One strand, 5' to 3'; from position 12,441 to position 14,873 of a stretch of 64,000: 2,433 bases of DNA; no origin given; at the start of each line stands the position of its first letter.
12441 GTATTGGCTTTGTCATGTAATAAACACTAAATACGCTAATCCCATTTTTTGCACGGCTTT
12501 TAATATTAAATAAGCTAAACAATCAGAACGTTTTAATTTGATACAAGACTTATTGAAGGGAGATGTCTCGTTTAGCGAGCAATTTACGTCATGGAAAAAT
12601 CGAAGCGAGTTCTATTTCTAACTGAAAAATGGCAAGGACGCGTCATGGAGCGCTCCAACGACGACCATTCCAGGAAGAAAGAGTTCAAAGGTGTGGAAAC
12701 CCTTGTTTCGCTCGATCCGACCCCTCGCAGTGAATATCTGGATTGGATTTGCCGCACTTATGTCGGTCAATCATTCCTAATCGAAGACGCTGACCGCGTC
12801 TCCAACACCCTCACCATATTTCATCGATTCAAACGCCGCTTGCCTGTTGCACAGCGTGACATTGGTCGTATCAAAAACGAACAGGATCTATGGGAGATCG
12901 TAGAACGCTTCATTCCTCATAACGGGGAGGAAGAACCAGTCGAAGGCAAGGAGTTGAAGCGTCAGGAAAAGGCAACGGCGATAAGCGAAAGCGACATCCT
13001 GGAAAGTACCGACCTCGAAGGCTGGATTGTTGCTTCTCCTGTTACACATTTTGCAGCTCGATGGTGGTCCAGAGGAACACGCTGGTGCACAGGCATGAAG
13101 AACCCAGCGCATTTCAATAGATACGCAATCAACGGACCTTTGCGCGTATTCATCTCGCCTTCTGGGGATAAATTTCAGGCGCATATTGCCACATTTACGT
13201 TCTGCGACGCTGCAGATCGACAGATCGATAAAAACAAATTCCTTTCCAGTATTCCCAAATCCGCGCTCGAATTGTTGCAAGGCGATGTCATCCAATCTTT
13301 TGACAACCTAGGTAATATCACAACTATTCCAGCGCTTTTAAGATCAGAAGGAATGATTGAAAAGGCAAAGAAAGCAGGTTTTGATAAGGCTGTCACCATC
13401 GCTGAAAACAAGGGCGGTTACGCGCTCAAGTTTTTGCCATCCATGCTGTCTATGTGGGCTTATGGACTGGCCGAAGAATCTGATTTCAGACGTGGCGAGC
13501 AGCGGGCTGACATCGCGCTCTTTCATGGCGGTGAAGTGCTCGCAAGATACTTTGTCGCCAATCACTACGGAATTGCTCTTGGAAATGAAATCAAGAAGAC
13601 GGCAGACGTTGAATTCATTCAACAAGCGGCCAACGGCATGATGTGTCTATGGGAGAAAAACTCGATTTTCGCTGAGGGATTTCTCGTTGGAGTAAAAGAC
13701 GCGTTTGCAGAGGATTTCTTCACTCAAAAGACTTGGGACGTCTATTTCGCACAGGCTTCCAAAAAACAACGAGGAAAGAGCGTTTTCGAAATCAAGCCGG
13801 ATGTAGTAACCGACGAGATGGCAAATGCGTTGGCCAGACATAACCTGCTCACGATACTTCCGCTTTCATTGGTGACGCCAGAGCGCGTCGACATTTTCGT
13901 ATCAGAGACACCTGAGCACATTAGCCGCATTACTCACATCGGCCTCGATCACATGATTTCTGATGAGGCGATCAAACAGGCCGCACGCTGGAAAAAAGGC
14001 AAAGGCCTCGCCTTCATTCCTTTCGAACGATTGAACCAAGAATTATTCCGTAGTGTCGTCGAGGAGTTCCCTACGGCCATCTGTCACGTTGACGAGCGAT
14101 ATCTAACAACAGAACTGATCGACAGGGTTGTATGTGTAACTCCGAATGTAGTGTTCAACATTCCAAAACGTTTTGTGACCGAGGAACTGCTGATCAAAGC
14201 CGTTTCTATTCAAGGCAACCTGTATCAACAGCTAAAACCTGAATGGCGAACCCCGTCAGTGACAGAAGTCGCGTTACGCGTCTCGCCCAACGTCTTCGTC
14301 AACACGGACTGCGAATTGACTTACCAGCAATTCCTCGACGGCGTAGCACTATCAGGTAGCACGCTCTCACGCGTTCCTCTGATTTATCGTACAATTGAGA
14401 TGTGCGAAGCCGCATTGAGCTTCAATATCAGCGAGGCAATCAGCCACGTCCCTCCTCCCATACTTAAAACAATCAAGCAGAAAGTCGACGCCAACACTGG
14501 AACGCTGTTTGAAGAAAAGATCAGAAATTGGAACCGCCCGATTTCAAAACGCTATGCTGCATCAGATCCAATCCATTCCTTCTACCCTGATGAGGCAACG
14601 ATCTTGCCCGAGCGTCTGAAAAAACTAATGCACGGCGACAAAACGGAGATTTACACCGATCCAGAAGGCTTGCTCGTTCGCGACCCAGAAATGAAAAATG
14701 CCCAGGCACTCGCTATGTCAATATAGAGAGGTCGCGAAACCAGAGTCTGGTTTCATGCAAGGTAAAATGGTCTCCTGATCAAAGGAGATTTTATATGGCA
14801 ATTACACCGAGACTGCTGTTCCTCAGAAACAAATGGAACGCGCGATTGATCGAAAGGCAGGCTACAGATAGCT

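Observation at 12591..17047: Tandem giant paralogs: conserved N-module, divergent repeat-rich C-termini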

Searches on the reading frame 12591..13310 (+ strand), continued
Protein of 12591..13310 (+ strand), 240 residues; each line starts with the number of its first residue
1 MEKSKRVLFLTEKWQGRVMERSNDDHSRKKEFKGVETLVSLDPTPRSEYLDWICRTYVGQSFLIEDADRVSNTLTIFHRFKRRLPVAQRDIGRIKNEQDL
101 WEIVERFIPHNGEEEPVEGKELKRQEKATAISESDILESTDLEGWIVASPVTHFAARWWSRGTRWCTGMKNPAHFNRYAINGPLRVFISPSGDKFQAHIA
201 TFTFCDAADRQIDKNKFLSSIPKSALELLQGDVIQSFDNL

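Call 68: find_encoding_contigs(protein=P0005, flank=8000, max_places=2)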
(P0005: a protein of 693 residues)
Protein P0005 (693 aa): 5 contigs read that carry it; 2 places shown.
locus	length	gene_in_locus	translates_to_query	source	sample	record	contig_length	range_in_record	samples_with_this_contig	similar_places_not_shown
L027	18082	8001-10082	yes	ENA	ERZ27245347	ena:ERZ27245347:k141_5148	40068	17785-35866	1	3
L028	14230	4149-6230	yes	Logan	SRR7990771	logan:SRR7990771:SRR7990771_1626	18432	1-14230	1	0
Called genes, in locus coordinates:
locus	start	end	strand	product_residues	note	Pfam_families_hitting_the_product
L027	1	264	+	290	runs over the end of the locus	-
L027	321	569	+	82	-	-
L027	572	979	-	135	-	-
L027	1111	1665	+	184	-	-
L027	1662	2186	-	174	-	PF07323:DUF1465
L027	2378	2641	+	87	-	-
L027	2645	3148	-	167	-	-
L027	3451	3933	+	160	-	-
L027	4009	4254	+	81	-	-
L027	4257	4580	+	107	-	-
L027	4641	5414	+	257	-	PF21926:FeeM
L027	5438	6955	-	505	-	PF00753:Lactamase_B, PF12706:Lactamase_B_2, PF22505:RNase_J_b_CASP, PF07521:RMMBL (weak)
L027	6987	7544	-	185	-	PF02600:DsbB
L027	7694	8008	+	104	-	-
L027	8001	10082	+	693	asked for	PF13475:DUF4116 (faint)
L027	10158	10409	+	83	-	-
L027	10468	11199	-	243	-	-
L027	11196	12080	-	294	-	PF08843:AbiEii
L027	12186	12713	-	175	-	-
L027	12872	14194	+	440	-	PF09339:HTH_IclR (faint), PF12802:MarR_2 (faint), PF12840:HTH_20 (faint)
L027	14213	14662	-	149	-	-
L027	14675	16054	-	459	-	-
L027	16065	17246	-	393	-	PF19911:DUF6384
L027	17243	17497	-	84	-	-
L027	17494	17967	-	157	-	-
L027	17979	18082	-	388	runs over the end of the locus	-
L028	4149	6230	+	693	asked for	PF13475:DUF4116 (faint)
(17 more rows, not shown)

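Call 71: find_encoding_contigs(protein=P0233, flank=8000, max_places=1)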
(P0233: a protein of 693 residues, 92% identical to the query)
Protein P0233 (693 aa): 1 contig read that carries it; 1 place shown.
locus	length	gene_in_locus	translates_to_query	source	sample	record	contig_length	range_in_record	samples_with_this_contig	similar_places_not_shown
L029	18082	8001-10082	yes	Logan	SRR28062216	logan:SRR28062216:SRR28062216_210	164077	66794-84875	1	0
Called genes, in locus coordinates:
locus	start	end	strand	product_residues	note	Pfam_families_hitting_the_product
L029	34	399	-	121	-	-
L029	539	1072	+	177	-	-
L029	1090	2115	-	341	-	PF05569:Peptidase_M56 (faint), PF01435:Peptidase_M48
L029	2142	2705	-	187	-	PF04011:LemA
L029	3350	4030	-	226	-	-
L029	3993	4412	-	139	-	-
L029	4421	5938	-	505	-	PF00753:Lactamase_B, PF12706:Lactamase_B_2, PF22505:RNase_J_b_CASP, PF07521:RMMBL (weak)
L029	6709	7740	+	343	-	PF01145:Band_7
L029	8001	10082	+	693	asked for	-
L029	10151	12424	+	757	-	-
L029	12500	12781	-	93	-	-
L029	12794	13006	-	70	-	-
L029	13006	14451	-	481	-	-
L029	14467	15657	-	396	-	PF19911:DUF6384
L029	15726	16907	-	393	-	-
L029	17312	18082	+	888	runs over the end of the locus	PF12705:PDDEXK_1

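Call 72: find_encoding_contigs(protein=P0231, flank=8000, max_places=1)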
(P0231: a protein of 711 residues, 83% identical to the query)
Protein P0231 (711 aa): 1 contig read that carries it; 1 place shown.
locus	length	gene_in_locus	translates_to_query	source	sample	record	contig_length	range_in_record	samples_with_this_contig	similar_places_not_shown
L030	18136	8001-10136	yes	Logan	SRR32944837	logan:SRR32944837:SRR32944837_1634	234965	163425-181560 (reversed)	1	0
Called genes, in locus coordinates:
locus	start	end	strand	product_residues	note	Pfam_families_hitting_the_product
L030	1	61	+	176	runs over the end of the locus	-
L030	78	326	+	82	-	-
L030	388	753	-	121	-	-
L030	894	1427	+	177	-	-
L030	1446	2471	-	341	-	PF05569:Peptidase_M56 (faint), PF01435:Peptidase_M48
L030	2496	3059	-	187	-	PF04011:LemA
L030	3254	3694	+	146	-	-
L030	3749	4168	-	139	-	-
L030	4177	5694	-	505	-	PF00753:Lactamase_B, PF12706:Lactamase_B_2, PF22505:RNase_J_b_CASP, PF07521:RMMBL (weak)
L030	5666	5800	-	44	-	-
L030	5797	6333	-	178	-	PF02600:DsbB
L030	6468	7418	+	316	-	PF01145:Band_7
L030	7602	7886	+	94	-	-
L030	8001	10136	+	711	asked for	-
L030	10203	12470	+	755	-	-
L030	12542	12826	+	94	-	-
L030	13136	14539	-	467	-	-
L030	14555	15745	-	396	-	PF19911:DUF6384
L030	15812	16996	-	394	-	-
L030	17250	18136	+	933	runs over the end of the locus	PF12705:PDDEXK_1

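Call 77: search_protein_families(library=pfam, proteins=[L023:3875-5320:+, L024:2875-3621:+], max_evalue=0.1)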
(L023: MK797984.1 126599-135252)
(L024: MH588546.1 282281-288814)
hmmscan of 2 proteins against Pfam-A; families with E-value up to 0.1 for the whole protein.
L023:3875-5320:+ (482 aa): 0 families

L024:2875-3621:+ (249 aa): 2 families
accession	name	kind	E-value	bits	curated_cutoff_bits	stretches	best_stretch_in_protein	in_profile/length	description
PF13371.12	TPR_9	-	0.00062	20.2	35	0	74-102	9-37/73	Tetratricopeptide repeat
PF16400.11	DUF5008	-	0.077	13.4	25.4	0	33-75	15-58/109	Domain of unknown function (DUF5008)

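Call 95: find_encoding_contigs(protein=P0151, flank=10000, max_places=1)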
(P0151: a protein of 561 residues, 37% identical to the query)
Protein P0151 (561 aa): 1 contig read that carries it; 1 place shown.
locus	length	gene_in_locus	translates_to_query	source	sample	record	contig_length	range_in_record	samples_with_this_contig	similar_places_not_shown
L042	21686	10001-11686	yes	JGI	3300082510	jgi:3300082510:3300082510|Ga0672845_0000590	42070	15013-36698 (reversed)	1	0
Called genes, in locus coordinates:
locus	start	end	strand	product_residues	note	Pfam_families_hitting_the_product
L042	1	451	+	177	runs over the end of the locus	PF13274:SocA_Panacea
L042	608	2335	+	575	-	PF02389:Cornifin (faint), PF13475:DUF4116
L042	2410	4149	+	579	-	PF28392:ARB_05566_C (faint), PF13475:DUF4116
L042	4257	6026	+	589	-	PF13475:DUF4116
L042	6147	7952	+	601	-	PF13475:DUF4116 (weak)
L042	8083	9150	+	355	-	PF13475:DUF4116 (weak)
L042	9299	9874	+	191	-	-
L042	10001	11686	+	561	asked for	PF13475:DUF4116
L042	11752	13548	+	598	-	PF17126:RsmF_methylt_CI (faint), PF13475:DUF4116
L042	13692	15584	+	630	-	PF13475:DUF4116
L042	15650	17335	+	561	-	PF13475:DUF4116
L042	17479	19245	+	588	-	PF13475:DUF4116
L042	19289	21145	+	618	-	PF18582:HZS_alpha (faint), PF13475:DUF4116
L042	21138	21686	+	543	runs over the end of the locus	PF13475:DUF4116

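Call 96: find_related_loci(query=A3, collection=viral_contigs, flank=3000)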
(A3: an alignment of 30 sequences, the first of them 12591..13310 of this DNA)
Query A3 (240 aa) in viral_contigs; peptide patterns used: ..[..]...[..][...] (x = any residue, [..] = any of these).
507 stretches matched a pattern; 432 encode a relative of the query (tblastn E <= 1e-3); the best 80 are kept; 80 distinct loci.
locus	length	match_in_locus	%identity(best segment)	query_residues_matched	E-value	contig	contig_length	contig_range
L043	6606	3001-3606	31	6-209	7e-29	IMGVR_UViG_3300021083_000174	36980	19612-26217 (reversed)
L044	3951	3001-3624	31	6-217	1e-28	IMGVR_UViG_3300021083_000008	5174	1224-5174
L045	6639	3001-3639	29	6-222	8e-26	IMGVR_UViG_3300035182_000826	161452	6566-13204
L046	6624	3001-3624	33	6-223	1e-25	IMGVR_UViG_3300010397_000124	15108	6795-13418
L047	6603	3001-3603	32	17-217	2e-25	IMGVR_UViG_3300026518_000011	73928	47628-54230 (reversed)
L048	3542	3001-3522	35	39-214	2e-22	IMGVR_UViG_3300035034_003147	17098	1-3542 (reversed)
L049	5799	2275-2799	32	40-223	1e-21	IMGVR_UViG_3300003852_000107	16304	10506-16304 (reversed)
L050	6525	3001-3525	32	40-223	2e-21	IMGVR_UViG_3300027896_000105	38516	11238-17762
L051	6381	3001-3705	26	6-223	2e-21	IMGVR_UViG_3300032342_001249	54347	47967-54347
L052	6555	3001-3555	34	35-219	2e-21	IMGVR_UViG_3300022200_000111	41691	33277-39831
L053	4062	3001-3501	32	43-213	2e-21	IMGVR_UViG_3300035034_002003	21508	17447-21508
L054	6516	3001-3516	31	42-213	2e-21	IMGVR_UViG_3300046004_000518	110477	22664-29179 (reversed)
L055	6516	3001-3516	31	42-213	2e-21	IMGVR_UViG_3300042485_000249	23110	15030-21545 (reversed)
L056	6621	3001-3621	31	14-222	3e-21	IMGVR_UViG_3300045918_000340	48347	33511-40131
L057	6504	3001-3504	32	49-222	5e-21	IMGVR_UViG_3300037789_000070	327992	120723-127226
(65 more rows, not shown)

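Call 100: search_protein_families(library=pfam, alignment_id=A5, max_evalue=0.001)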
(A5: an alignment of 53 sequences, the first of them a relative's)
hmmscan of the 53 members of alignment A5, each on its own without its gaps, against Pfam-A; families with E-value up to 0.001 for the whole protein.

A. member 1, L043:2959-3993:+ (345 aa): 0 families

B. families by the number of members that match (of 53 scanned): 8 families
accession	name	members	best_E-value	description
PF13475.11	DUF4116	4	4.5e-23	Domain of unknown function (DUF4116)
PF12224.13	Amidoligase_2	1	9e-10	Putative amidoligase enzyme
PF25591.1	LRV_2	1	1.3e-09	Leucine Rich Repeat Variant domain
PF13693.12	HTH_35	1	1.7e-09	Winged helix-turn-helix DNA-binding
PF02985.28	HEAT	1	8.2e-09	HEAT repeat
PF06169.17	DUF982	1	0.00025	Protein of unknown function (DUF982)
PF05798.17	Phage_FRD3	1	0.00064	Bacteriophage FRD3 protein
PF00750.26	tRNA-synt_1d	1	0.00083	tRNA synthetases class I (R), catalytic domain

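Call 106: search_solved_structures(query=A4, max_evalue=1)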
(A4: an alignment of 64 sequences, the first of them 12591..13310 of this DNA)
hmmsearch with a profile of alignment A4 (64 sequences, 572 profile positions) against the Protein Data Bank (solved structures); distinct sequences matched with E-value up to 1: 6.
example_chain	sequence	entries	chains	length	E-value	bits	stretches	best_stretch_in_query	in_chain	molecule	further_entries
7msl_A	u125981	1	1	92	0.13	14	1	345-411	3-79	AcrIIC4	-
5a5c_A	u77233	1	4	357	0.27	13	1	285-515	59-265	LRRTM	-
9y4s_A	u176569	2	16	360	0.49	12.1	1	60-114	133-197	DNA integrity scanning protein DisA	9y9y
7y0d_A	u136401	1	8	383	0.65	11.7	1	61-115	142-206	DNA integrity scanning protein DisA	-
4ufs_A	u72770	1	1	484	0.96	11.1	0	291-443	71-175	LEUCINE-RICH REPEAT-CONTAINING G-PROTEIN COUPLED RECEPTOR 5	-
4ufr_A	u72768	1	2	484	0.96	11.1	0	291-443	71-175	LEUCINE-RICH REPEAT-CONTAINING G-PROTEIN COUPLED RECEPTOR 5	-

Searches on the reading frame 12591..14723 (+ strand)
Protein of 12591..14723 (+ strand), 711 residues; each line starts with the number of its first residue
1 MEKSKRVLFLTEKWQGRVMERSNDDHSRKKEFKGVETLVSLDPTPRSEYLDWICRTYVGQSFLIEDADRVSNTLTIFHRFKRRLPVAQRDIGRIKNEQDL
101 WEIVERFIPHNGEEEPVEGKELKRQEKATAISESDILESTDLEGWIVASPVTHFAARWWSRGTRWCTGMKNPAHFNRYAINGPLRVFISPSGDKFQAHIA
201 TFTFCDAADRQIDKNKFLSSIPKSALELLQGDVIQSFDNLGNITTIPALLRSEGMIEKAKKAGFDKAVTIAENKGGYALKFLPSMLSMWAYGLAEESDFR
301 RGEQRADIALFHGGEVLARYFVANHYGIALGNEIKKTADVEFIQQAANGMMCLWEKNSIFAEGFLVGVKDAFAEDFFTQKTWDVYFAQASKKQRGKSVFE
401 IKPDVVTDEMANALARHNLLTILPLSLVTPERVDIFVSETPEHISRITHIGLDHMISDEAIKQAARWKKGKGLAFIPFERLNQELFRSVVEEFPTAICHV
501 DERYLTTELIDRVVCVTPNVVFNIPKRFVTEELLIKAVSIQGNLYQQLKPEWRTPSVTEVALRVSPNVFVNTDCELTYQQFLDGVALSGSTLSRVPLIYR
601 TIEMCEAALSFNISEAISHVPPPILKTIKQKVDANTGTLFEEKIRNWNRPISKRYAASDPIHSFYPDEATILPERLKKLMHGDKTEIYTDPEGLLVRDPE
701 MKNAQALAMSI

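Call 4: search_protein_families(library=pfam, proteins=[window:12591-14723:+], max_evalue=1)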
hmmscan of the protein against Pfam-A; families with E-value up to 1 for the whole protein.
window:12591-14723:+ (711 aa): 0 families

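Call 5: search_protein_families(library=ncbifam, proteins=[window:12591-14723:+], max_evalue=1)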
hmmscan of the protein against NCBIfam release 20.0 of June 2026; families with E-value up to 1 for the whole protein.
window:12591-14723:+ (711 aa): 0 families

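Call 6: search_protein_families(library=phrogs, proteins=[window:12591-14723:+], max_evalue=1)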
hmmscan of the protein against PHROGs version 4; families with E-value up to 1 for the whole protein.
window:12591-14723:+ (711 aa): 1 family
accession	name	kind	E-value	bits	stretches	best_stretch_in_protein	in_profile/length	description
phrog_28193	-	unknown function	0.00022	21.2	1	68-217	39-196/681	-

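Call 7: search_protein_families(library=padloc, proteins=[window:12591-14723:+], max_evalue=1)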
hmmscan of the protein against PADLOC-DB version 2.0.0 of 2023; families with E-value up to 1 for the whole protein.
window:12591-14723:+ (711 aa): 0 families

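Call 8: search_solved_structures(query=window:12591-14723:+, max_evalue=10)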
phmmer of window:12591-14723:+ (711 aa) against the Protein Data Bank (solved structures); distinct sequences matched with E-value up to 10: 0.

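Call 25: search_protein_families(library=pfam, alignment_id=A2, max_evalue=0.001)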
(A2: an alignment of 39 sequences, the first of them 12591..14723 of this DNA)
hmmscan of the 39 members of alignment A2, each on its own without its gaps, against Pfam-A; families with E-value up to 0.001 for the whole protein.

A. member 1, window:12591-14723:+ (711 aa): 0 families

B. families by the number of members that match (of 39 scanned): 14 families
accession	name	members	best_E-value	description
PF13475.11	DUF4116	13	7.8e-121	Domain of unknown function (DUF4116)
PF14903.11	WG_beta_rep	2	1.4e-19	WG containing repeat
PF14284.11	PcfJ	2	3.3e-06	PcfJ-like protein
PF12796.13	Ank_2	1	5.4e-31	Ankyrin repeats (3 copies)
PF00023.36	Ank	1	1.6e-24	Ankyrin repeat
PF13637.12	Ank_4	1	3.2e-20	Ankyrin repeats (many copies)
PF13606.12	Ank_3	1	1.1e-16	Ankyrin repeat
PF13857.12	Ank_5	1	3.3e-11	Ankyrin repeats (many copies)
PF21897.1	DUF6919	1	2.6e-08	Domain of unknown function (DUF6919)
PF02985.28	HEAT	1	5.6e-07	HEAT repeat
PF01816.23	LRV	1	4.3e-06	Leucine rich repeat variant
PF06840.17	PDC10_C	1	3.5e-05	Programmed cell death protein 10, C-terminal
PF24521.3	Ank_KRIT1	1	0.0004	KRIT1 ankyrin-repeats domain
PF06148.17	COG2_N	1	0.00081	COG2 N-terminal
